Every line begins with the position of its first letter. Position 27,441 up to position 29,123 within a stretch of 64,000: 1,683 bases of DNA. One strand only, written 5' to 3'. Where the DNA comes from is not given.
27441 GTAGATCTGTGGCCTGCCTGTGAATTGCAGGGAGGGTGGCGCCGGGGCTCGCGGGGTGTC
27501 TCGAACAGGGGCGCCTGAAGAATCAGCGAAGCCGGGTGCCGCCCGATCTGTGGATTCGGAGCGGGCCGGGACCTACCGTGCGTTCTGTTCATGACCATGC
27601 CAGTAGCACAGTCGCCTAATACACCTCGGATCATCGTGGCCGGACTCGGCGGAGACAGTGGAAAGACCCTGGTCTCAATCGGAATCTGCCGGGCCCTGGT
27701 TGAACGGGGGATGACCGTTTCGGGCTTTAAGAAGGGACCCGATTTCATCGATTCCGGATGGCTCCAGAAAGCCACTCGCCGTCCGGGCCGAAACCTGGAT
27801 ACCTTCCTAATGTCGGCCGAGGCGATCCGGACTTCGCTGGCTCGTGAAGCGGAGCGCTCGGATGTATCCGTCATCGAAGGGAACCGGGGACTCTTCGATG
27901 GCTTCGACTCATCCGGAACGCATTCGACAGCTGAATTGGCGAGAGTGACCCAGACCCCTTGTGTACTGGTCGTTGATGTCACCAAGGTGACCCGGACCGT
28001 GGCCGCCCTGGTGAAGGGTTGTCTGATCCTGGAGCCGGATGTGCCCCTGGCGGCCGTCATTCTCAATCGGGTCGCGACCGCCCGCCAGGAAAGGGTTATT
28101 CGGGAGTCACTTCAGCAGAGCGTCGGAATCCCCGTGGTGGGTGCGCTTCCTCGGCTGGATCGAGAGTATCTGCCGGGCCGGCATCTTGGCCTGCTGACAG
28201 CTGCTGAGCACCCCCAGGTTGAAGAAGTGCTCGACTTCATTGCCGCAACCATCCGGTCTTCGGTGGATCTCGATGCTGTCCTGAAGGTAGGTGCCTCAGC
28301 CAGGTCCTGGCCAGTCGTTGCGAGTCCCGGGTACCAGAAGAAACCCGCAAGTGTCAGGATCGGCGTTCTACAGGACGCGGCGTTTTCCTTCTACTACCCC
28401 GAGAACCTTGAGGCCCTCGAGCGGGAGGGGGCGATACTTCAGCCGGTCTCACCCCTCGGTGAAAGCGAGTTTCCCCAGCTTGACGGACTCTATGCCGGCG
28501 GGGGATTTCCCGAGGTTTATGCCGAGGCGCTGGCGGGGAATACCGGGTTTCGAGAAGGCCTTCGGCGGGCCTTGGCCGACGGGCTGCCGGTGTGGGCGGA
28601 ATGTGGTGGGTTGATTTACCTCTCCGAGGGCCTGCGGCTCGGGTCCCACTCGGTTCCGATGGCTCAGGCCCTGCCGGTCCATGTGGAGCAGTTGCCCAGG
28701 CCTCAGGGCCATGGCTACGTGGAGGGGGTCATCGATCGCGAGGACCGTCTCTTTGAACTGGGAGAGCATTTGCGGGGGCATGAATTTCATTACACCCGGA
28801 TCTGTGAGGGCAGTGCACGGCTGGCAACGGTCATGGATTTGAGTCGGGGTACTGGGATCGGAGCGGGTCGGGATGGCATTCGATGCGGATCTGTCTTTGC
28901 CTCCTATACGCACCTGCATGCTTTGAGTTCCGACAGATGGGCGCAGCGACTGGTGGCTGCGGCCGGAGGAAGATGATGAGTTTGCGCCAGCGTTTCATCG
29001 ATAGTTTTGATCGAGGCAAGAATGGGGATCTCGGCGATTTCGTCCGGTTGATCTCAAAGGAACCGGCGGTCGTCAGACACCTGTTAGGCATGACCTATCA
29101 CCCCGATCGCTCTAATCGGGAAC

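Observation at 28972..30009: Two uncharacterised genes (HEAT-like and TPR) translationally coupled inside the dsrABDN–dsrC operon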

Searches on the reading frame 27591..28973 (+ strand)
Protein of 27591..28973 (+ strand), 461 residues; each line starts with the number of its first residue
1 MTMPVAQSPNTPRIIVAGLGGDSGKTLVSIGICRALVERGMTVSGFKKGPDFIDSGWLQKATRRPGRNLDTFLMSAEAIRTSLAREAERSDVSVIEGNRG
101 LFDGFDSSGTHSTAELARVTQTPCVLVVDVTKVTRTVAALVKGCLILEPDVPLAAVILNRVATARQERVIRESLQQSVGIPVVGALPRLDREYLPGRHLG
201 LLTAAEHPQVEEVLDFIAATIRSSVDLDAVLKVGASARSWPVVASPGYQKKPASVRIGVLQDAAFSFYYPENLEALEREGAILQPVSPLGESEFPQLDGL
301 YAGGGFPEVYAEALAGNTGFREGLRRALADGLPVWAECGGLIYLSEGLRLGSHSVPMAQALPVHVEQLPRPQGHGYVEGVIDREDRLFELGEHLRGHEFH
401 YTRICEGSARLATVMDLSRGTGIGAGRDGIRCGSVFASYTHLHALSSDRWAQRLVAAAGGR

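Call 3: search_protein_families(library=pfam, proteins=[window:27591-28973:+], max_evalue=1)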
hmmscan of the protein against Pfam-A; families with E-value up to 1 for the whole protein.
window:27591-28973:+ (461 aa): 6 families
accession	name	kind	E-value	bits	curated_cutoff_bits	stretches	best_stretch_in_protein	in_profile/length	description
PF07685.20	GATase_3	-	9.8e-32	110.6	27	1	256-447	1-194/196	CobB/CobQ-like glutamine amidotransferase domain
PF01656.29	CbiA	-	3.6e-14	53.2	25.4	1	14-190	1-113/125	CobQ/CobB/MinD/ParA nucleotide binding domain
PF13500.12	AAA_26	-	2.9e-12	47.3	27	2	85-190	94-192/198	AAA domain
PF01174.25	SNO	-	0.0029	17.9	27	1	293-366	30-101/188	SNO glutamine amidotransferase family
PF07755.17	DUF1611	-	0.027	14.3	25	1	10-131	11-124/201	Domain of unknown function (DUF1611_C) P-loop domain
PF07015.17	VirC1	-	0.27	11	24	1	15-64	5-54/231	VirC1 protein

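Call 4: search_protein_families(library=ncbifam, proteins=[window:27591-28973:+], max_evalue=1)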
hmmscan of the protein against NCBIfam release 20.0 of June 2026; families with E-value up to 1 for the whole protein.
window:27591-28973:+ (461 aa): 12 families
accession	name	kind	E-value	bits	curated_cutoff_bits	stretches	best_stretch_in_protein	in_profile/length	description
NF002204.1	PRK01077.1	equivalog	1.2e-124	416.4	254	1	12-443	2-419/420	cobyrinic acid a,c-diamide synthase CobB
TIGR00379.1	cobB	subfamily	2e-120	402.7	261.4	1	13-457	1-446/449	cobyrinic/hydrogenobyrinic acid a,c-diamide synthase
NF033195.1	F430_CfbB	exception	2e-114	382.9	560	1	13-455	1-450/451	Ni-sirohydrochlorin a,c-diamide synthase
NF053748.1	bifunc_CobBC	exception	4.4e-102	342.8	950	1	12-457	2-442/797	bifunctional hydrogenobyrinic acid a,c-diamide synthase/histidinol phosphate aminotransferase CobBC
NF010471.0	PRK13896.1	equivalog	3.7e-72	243.7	693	1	14-447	4-424/433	cobyrinic acid a,c-diamide synthase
NF001989.1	PRK00784.1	equivalog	1.1e-08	34.2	273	2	14-47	3-36/480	cobyric acid synthase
NF004921.0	PRK06278.1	equivalog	3.2e-07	29.6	354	1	10-166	238-399/482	cobyrinic acid a,c-diamide synthase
TIGR00313.1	cobQ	equivalog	8.5e-07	28.2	309.9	2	14-48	1-35/477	cobyric acid synthase CobQ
TIGR03800.1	PLP_synth_Pdx2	equivalog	0.00088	19.2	105.55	1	270-348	12-87/184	pyridoxal 5'-phosphate synthase glutaminase subunit PdxT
NF041546.1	ParA_partition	equivalog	0.0078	15.8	180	1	21-183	9-164/203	ParA family partition ATPase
TIGR00347.1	bioD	equivalog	0.0084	16.2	83.3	0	75-131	85-139/166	dethiobiotin synthase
NF004167.0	PRK05632.1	equivalog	0.1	11.1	418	0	13-47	4-38/708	phosphate acetyltransferase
